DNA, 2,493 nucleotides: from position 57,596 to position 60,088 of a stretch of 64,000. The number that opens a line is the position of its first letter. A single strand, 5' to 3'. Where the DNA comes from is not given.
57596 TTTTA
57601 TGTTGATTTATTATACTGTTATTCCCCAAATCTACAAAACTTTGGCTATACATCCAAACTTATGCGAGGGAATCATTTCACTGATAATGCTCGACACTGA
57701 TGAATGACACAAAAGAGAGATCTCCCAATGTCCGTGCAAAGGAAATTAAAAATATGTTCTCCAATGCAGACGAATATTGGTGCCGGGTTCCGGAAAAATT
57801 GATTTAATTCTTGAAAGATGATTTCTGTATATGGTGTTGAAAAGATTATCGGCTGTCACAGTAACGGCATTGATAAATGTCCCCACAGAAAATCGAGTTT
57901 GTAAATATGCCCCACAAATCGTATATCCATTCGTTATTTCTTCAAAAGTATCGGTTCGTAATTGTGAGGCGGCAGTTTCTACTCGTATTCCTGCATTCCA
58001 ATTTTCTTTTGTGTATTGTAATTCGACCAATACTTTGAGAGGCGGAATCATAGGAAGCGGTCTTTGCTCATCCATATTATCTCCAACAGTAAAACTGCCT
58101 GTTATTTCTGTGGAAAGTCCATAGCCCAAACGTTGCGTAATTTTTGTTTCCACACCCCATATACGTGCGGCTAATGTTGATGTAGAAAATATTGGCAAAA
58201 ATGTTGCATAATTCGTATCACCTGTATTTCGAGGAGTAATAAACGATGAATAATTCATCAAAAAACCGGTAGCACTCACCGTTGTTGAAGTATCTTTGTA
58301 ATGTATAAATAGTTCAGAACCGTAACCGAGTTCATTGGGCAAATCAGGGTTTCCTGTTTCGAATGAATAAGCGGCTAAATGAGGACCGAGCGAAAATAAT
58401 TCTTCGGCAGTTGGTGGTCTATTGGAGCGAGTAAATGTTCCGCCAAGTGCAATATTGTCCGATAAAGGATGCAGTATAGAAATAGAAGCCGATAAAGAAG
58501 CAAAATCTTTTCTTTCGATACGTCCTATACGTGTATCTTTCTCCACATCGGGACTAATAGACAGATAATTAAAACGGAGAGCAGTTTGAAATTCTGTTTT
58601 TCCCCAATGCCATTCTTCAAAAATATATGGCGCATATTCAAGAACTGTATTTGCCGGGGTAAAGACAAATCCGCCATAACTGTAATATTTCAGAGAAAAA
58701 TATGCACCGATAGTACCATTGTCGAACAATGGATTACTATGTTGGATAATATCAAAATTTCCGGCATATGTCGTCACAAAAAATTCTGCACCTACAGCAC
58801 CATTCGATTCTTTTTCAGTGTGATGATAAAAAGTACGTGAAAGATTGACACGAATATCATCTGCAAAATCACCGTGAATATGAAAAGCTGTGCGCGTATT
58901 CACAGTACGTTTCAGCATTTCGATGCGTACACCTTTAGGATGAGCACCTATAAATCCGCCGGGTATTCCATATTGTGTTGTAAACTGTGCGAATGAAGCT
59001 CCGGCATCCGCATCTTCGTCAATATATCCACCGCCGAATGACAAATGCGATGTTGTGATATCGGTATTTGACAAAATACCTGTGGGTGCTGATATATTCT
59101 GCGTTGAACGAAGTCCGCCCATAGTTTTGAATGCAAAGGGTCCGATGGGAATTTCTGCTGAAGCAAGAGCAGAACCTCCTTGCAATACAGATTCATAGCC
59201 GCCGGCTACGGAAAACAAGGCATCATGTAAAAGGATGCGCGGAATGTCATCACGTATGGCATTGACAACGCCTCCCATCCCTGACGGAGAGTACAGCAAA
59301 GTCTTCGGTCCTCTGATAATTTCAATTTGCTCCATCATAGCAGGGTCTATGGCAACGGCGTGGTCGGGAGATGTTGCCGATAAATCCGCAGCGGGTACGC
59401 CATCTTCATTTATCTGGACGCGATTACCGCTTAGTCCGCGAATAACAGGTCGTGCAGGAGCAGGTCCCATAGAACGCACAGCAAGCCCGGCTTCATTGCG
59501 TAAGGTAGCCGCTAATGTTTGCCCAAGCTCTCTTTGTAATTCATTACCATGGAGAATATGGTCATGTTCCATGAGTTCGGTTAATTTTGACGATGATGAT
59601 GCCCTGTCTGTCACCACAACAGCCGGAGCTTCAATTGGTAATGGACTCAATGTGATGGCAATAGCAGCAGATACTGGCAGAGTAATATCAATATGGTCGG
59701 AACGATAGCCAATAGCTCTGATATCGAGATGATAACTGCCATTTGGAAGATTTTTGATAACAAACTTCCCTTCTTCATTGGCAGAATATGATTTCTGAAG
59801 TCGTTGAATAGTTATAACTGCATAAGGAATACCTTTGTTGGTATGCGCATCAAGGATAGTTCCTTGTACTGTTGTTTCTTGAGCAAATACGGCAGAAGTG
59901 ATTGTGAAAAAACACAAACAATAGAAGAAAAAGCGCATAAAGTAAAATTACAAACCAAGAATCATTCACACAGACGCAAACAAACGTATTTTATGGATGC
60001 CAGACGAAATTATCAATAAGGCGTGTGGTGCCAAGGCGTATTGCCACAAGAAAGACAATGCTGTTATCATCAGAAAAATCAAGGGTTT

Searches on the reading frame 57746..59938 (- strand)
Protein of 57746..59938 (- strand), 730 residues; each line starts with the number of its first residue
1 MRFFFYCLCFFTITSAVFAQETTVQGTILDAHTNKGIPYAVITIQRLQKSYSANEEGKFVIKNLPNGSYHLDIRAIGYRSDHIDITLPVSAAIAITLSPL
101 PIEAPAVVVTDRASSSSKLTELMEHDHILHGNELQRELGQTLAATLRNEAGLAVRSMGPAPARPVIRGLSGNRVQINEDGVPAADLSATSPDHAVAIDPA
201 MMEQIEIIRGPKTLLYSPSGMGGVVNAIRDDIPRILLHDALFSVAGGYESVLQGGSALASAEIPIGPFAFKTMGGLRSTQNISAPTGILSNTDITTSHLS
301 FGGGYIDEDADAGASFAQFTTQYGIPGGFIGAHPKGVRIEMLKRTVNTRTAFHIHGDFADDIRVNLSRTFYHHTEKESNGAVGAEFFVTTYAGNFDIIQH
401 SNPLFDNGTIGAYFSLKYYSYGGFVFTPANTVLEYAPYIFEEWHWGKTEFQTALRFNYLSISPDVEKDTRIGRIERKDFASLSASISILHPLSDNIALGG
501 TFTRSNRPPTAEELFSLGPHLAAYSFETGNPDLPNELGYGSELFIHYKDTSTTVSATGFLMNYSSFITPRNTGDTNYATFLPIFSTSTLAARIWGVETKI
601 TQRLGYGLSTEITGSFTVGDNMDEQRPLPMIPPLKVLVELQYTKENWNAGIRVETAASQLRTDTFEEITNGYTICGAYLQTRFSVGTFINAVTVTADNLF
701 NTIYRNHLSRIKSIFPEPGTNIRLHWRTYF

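Call 76: search_protein_families(library=pfam, proteins=[window:57746-59938:-], max_evalue=0.00001)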
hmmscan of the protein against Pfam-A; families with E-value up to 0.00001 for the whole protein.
window:57746-59938:- (730 aa): 4 families
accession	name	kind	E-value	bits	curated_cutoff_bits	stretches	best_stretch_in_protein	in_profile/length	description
PF00593.30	TonB_dep_Rec_b-barrel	-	2.1e-23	84.3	27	1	293-699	11-436/436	TonB dependent receptor-like, beta-barrel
PF07715.20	Plug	-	4.6e-16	59.7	23.9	1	131-224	14-107/107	TonB-dependent Receptor Plug Domain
PF13715.12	CarbopepD_reg_2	-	6.8e-15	55.3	32.2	1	24-109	1-88/88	CarboxypepD_reg-like domain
PF13620.12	CarboxypepD_reg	-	1.1e-12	48.5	32.3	1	23-92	1-74/82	Carboxypeptidase regulatory-like domain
